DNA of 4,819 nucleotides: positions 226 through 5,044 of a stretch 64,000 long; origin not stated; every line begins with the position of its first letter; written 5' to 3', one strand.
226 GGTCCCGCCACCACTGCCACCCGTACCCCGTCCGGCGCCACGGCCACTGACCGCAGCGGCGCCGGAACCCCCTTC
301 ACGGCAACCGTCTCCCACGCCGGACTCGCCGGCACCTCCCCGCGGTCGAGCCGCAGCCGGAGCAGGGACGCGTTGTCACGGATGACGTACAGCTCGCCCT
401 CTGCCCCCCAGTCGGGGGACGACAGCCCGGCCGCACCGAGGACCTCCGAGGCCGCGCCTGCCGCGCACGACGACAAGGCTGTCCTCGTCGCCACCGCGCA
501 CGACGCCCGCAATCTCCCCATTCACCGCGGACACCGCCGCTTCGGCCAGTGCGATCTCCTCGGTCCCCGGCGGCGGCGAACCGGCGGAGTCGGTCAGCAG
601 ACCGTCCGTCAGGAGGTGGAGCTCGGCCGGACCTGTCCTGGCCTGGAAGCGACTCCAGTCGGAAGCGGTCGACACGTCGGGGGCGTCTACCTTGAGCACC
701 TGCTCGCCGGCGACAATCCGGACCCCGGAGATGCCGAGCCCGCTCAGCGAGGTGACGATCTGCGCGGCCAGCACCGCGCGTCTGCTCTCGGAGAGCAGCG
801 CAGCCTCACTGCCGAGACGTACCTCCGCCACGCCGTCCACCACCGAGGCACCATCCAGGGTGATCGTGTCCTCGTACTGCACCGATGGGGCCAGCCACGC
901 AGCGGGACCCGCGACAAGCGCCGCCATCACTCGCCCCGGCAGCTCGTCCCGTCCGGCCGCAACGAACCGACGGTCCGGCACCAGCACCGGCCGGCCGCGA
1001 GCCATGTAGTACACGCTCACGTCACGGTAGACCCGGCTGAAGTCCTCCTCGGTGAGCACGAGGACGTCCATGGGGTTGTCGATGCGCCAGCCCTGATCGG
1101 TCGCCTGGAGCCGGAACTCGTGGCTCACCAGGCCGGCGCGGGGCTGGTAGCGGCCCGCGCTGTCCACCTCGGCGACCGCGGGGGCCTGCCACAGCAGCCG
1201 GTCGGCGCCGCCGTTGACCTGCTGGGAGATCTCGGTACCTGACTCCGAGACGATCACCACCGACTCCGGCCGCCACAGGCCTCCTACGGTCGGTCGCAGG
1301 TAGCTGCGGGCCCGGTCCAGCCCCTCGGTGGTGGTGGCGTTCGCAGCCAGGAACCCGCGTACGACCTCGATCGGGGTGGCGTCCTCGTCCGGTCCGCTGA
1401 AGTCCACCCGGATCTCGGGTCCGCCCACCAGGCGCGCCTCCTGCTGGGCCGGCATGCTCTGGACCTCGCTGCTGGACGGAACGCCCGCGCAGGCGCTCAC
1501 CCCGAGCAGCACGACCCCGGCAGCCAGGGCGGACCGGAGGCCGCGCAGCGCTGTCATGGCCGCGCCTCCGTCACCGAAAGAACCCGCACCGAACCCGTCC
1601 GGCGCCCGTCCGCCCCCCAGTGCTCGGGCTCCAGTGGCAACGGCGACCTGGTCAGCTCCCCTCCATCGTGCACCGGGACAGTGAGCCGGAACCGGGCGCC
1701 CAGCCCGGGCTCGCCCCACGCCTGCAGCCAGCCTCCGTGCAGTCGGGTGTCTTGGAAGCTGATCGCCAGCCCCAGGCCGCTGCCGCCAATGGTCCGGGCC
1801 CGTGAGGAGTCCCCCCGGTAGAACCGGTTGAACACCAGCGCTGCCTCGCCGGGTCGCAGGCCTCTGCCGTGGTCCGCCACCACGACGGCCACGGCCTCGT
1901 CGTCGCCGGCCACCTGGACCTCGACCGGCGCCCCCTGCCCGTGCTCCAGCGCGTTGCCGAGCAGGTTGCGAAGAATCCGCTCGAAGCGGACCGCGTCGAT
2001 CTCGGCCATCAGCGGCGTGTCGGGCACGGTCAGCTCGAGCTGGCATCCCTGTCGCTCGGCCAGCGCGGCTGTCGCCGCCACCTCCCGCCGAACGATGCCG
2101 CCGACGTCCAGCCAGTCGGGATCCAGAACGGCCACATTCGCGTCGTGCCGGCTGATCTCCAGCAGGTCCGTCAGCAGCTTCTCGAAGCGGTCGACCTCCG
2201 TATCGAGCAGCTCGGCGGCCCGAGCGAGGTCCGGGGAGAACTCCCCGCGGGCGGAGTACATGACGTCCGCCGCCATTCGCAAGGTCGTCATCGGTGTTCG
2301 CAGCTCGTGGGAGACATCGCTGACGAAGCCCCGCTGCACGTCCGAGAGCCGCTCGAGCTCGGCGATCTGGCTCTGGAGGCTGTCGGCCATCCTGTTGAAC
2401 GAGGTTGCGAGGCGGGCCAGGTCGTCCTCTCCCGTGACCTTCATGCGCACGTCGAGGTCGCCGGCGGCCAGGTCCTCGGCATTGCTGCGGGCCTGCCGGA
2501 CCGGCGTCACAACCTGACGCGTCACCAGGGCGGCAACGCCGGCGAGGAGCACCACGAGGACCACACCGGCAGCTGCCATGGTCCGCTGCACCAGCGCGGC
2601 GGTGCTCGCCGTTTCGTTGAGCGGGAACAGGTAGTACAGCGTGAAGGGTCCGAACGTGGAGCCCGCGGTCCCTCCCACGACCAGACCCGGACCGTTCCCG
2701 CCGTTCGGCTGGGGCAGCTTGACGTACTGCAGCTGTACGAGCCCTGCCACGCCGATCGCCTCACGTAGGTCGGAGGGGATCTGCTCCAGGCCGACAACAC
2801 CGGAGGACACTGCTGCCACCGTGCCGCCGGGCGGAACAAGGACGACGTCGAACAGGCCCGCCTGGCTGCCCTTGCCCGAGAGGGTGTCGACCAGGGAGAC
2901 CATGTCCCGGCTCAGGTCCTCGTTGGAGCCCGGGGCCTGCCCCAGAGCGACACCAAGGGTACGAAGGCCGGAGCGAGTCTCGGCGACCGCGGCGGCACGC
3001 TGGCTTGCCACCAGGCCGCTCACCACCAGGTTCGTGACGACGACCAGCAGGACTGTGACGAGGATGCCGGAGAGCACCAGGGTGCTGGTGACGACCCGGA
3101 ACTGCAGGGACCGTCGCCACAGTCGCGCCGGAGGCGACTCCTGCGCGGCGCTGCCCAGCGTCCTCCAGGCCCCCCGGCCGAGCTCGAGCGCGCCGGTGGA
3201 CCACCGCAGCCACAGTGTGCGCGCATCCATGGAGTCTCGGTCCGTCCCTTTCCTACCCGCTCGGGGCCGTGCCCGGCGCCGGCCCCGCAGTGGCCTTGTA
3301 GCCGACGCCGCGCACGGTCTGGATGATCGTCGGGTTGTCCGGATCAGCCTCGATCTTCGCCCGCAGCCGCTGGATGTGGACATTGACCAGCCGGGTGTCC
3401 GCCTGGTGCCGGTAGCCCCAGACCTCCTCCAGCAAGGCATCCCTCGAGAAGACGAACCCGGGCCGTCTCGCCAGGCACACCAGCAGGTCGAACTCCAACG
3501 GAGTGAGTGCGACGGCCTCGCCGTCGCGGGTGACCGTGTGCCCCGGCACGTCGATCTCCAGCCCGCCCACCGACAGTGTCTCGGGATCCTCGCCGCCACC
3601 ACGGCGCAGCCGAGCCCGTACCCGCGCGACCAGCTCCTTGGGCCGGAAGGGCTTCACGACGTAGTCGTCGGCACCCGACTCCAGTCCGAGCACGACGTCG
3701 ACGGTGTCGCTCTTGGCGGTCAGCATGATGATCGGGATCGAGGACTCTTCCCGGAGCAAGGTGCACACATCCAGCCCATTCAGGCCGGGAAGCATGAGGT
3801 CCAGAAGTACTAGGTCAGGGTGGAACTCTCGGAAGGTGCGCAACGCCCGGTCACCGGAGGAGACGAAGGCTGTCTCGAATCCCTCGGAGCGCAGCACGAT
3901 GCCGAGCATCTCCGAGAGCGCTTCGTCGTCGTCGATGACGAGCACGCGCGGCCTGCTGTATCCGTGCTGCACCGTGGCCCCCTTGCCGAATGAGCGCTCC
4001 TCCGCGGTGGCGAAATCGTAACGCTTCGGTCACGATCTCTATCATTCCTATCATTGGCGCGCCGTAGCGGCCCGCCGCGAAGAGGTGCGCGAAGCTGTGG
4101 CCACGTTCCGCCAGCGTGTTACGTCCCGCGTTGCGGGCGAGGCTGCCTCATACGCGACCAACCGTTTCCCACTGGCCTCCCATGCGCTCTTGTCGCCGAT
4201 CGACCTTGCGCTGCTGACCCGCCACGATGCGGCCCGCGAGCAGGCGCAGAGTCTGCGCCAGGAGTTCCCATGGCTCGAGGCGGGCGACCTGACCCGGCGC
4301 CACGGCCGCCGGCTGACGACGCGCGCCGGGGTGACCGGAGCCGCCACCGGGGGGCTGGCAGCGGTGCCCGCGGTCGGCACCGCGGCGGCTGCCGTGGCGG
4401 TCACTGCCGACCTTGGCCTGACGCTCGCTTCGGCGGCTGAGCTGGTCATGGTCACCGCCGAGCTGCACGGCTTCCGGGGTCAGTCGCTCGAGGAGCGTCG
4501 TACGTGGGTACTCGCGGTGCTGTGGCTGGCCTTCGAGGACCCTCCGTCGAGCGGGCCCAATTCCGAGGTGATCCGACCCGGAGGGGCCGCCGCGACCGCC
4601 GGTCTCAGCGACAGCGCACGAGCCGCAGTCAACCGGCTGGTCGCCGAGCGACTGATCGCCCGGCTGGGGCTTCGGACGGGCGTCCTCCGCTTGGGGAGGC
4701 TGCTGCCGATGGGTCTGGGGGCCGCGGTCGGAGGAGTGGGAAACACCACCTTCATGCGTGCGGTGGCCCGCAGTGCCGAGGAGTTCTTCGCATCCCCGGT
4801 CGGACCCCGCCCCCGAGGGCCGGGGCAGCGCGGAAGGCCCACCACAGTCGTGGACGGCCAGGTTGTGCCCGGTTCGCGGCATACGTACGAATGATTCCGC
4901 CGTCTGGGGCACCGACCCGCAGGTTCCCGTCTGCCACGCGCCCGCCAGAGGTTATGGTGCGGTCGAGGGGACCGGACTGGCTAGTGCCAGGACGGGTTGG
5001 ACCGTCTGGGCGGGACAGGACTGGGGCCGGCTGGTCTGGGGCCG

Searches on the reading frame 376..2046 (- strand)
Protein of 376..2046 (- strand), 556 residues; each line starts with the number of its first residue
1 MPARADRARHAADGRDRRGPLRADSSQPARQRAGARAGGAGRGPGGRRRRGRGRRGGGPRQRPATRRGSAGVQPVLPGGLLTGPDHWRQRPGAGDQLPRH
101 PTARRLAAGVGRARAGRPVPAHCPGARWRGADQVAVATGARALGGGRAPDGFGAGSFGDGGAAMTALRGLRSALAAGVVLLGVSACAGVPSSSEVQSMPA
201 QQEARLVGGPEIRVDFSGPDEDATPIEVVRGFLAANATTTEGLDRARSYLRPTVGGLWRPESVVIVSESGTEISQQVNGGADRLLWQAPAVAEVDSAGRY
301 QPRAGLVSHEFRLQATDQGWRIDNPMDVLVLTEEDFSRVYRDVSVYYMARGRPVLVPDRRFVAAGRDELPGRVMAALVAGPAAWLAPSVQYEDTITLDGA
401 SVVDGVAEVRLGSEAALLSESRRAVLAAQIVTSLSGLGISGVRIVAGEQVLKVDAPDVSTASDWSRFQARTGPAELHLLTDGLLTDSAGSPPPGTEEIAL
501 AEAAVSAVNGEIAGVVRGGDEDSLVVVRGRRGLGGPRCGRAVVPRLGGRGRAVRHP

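Call 10: search_protein_families(library=ncbifam, max_evalue=1e-10, proteins=[window:376-2046:-])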
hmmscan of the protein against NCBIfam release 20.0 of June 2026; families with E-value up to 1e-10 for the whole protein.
window:376-2046:- (556 aa): 3 families
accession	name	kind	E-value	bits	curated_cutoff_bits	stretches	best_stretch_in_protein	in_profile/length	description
NF010141.1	PRK13616.1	equivalog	1.6e-41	142.5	602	1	172-519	4-367/584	MtrAB system accessory lipoprotein LpqB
NF010140.0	PRK13615.1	equivalog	1.7e-28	99.6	881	1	173-453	5-287/557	lipoprotein LpqB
NF010139.1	PRK13614.1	equivalog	6.5e-23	81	802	1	174-454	11-295/572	lipoprotein LpqB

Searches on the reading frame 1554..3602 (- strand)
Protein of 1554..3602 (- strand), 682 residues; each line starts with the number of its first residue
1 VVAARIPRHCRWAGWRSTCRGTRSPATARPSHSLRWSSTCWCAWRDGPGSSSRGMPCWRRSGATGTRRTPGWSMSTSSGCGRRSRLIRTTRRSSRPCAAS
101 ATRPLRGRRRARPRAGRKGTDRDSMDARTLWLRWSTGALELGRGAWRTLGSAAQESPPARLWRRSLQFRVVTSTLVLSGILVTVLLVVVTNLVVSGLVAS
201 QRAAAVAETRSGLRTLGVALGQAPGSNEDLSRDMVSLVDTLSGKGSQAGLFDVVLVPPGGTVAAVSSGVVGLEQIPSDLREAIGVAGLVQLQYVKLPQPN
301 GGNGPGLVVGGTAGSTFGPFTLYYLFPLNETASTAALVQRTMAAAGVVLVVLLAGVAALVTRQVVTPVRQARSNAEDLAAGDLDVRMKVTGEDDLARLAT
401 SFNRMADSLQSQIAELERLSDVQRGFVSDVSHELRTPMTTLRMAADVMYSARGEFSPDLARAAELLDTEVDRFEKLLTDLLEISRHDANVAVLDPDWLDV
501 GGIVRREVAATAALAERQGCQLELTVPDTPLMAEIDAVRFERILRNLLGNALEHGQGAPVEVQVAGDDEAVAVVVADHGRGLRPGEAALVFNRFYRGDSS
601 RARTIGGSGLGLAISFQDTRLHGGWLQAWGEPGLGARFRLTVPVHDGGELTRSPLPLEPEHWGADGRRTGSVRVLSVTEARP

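Call 10: search_protein_families(library=ncbifam, max_evalue=1e-10, proteins=[window:1554-3602:-])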
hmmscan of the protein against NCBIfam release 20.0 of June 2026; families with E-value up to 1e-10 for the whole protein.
window:1554-3602:- (682 aa): 57 families (the best 25 are shown)
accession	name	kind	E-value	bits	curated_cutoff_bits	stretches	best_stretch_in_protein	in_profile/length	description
NF040691.1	MtrAB_MtrB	equivalog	1.2e-179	598.6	450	1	162-659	1-507/507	MtrAB system histidine kinase MtrB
NF033092.0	HK_WalK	equivalog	3.2e-52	177.9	725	1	412-644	361-594/594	cell wall metabolism sensor histidine kinase WalK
NF012163.2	BaeS_SmeS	equivalog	2.2e-46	158.7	500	1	346-642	169-456/457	sensor histidine kinase efflux regulator BaeS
NF007007.0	PRK09470.1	equivalog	1.9e-44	152.3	486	1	347-645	173-460/463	envelope stress sensor histidine kinase CpxA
TIGR01386.1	cztS_silS_copS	subfamily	2.7e-44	151.9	292.55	1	336-643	160-457/457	heavy metal sensor histidine kinase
NF046044.1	PnpS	equivalog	1.5e-43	149.4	400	1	412-643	159-390/390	two-component system histidine kinase PnpS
NF007837.0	PRK10549.1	equivalog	1.2e-42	146.2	603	1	345-645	168-459/466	envelope stress sensor histidine kinase BaeS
TIGR02966.1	phoR_proteo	equivalog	1.3e-39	136.2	334.2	1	412-641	103-332/333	phosphate regulon sensor histidine kinase PhoR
NF041210.1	his_kin_PieS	equivalog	3.3e-36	125.3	850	1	348-645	174-471/474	two component system sensor histidine kinase PieS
NF007898.0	PRK10604.1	equivalog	5.7e-36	124.6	478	1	367-645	163-424/433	two-component system sensor histidine kinase RstB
NF045900.1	HisKinCpxALeg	equivalog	2.2e-32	112.4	800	1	347-643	158-450/451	two-component system sensor histidine kinase CpxA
NF041735.1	hist_kin_RppB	equivalog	1.4e-31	109.8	400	1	424-643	217-438/438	two-component system sensor histidine kinase RppB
NF007345.0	PRK09835.1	subfamily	3.4e-31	108.3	423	1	337-643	183-479/482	Cu(+)/Ag(+) sensor histidine kinase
NF033093.1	HK_VicK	exception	6.3e-30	104.2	680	1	416-645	202-436/448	cell wall metabolism sensor histidine kinase VicK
NF007004.0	PRK09467.1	equivalog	7.1e-30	104.2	415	1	346-643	162-435/440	two-component system sensor histidine kinase EnvZ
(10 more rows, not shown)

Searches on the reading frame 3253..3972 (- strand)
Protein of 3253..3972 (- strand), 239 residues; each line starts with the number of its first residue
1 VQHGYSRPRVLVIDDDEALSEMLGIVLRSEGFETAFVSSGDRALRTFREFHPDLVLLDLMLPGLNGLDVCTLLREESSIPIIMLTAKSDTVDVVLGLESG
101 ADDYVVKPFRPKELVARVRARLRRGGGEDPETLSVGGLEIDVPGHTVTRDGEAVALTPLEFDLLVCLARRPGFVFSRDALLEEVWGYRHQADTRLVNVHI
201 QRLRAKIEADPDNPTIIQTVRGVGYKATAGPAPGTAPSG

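Call 10: search_protein_families(library=ncbifam, max_evalue=1e-10, proteins=[window:3253-3972:-])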
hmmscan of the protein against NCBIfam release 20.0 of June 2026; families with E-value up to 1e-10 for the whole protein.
window:3253-3972:- (239 aa): 67 families (the best 25 are shown)
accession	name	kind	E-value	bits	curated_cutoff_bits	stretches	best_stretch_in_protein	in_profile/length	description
NF040689.1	MtrAB_MtrA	equivalog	2.8e-111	370.1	300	1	10-227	1-218/219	MtrAB system response regulator MtrA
NF041733.1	resp_reg_CseB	equivalog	1.2e-69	234.1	350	1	9-227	2-226/228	two-component system response regulator CseB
NF045944.1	ResRegRpaBCyano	equivalog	2.9e-69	233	330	1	11-227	1-227/229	response regulator transcription factor RpaB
TIGR02154.1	PhoB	equivalog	7.8e-67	224.9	296.2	1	8-226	3-224/226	phosphate regulon transcriptional regulator PhoB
NF040534.1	resp_reg_YycF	equivalog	1.2e-64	217.7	340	1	9-225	2-225/231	response regulator YycF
NF008296.0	PRK11083.1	equivalog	2.5e-61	207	273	1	7-226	3-224/228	two-component system response regulator CreB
NF007982.1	PRK10710.1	equivalog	5.7e-58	196.3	380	1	3-229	3-229/235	envelope stress response regulator BaeR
NF033117.2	vanR_ACDEGLN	exception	4.5e-56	189.9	350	1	10-226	1-224/226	VanR-ABDEGLN family response regulator transcription factor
TIGR01387.1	cztR_silR_copR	subfamily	1.6e-54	184.9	279.2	1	10-225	1-216/218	heavy metal response regulator transcription factor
NF007005.1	PRK09468.1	equivalog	9.3e-54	182.4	331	1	8-225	4-229/237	osmolarity response regulator transcription factor OmpR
NF041209.1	resp_regPieR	equivalog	4.1e-52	177.1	450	1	9-227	2-227/231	two component system response regulator PieR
NF053854.1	RespRegPhoBBctds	equivalog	2.1e-50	171.2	270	1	10-226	1-223/225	two-component system response regulator PhoB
NF007546.0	PRK10161.1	equivalog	8.2e-50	169.5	471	1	9-227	4-225/229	phosphate response regulator transcription factor PhoB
NF033120.0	vanR_FM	exception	1.6e-49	168.6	460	1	10-226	6-228/231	vancomycin resistance response regulator transcription factor, VanR-F/VanR-M family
NF008567.0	PRK11517.1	equivalog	1.6e-48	165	353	1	9-229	2-220/223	response regulator transcription factor HprR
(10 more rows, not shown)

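Call 57: find_related_loci(query=window:3253-3972:-, collection=metagenome_contigs, flank=1200)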
Query window:3253-3972:- (239 aa) in metagenome_contigs; peptide patterns used: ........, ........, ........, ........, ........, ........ (x = any residue, [..] = any of these).
600 stretches matched a pattern (row limit reached: there are more); 596 encode a relative of the query (tblastn E <= 1e-3); the best 80 are kept; 80 distinct loci.
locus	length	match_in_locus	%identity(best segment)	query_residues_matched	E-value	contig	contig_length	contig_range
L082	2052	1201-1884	73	7-230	2e-110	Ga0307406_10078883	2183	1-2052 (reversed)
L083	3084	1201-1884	72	7-230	1e-104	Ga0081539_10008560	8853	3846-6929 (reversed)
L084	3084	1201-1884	71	7-230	3e-104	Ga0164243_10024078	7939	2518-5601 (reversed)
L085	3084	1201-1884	68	9-238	3e-100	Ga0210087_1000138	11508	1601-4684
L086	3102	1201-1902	69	9-239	2e-100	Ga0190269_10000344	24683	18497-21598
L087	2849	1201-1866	65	6-227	5e-96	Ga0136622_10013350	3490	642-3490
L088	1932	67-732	69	6-227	8e-97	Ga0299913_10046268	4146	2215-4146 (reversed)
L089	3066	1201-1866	71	9-232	7e-95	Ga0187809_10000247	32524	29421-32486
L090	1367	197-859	63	9-229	1e-97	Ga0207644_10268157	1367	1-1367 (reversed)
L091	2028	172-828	70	9-227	4e-92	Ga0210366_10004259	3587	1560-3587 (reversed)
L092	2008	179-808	67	7-227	3e-91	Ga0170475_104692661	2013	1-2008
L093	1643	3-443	73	84-232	3e-67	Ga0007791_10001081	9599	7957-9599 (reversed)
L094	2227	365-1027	54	9-226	3e-67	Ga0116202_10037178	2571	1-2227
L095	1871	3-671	52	12-231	2e-65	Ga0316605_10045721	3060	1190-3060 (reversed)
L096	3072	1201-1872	50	5-226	4e-64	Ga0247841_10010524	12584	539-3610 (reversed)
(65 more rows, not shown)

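Call 64: search_solved_structures(query=window:3253-3972:-, max_evalue=1e-40, show_alignments=1)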
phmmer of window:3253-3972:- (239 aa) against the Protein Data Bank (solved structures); distinct sequences matched with E-value up to 1e-40: 9.
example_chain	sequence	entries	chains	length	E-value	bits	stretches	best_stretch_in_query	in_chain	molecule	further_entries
2gwr_A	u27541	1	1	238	2.1e-105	354.6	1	7-231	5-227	DNA-binding response regulator mtrA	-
2oqr_A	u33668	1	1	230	3e-65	223.2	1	8-227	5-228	Sensory transduction protein regX3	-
1ys6_A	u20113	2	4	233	2e-53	184.5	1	2-225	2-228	Transcriptional regulatory protein prrA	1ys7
3nhz_A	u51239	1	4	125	7.7e-53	182.5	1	7-125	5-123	Two component system transcriptional regulator mtrA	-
4b09_A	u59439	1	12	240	4.7e-47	163.6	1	6-229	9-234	TRANSCRIPTIONAL REGULATORY PROTEIN BAER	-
9dvt_R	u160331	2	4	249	1.9e-46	161.6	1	7-226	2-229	DNA-binding dual master transcriptional regulator RpaA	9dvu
3q9s_A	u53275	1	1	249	1.4e-45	158.8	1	6-223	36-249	DNA-binding response regulator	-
9ji3_J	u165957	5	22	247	8.4e-43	149.7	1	7-226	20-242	DNA-binding response regulator | Possible two component system response transcriptional positive regulator PhoP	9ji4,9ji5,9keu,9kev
3r0j_A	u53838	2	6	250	8.8e-43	149.6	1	7-226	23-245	POSSIBLE TWO COMPONENT SYSTEM RESPONSE TRANSCRIPTIONAL POSITIVE REGULATOR PHOP | Response regulator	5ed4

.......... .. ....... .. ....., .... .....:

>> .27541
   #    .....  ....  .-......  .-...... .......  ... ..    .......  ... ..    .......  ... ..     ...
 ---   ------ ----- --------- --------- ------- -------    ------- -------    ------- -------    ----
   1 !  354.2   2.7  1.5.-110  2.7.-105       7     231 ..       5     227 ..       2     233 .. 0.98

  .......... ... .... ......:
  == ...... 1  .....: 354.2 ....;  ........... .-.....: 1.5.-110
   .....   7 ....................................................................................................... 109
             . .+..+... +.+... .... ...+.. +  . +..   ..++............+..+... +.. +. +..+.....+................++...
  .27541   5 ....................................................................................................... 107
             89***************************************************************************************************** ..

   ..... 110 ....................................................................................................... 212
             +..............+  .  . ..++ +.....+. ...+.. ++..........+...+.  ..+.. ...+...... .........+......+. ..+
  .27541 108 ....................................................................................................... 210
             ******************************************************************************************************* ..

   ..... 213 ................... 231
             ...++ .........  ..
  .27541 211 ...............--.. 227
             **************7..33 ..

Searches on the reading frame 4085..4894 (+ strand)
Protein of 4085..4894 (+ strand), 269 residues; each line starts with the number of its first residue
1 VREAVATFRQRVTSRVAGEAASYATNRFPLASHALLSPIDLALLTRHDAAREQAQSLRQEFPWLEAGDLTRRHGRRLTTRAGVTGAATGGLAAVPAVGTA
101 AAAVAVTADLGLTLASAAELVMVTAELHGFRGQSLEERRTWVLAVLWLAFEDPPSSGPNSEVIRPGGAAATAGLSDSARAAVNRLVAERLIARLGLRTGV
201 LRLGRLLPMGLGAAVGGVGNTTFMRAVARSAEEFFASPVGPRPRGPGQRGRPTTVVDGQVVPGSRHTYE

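Call 10: search_protein_families(library=ncbifam, max_evalue=1e-10, proteins=[window:4085-4894:+])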
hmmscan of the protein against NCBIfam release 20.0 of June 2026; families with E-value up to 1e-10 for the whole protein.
window:4085-4894:+ (269 aa): 0 families

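Call 92: search_protein_families(library=pfam, max_evalue=0.001, proteins=[window:4085-4894:+])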
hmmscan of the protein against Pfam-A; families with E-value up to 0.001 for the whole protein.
window:4085-4894:+ (269 aa): 1 family
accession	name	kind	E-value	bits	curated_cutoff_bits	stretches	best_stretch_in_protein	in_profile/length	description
PF12787.12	EcsC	-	2.5e-06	27.8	30.4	1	88-235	94-235/240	EcsC protein family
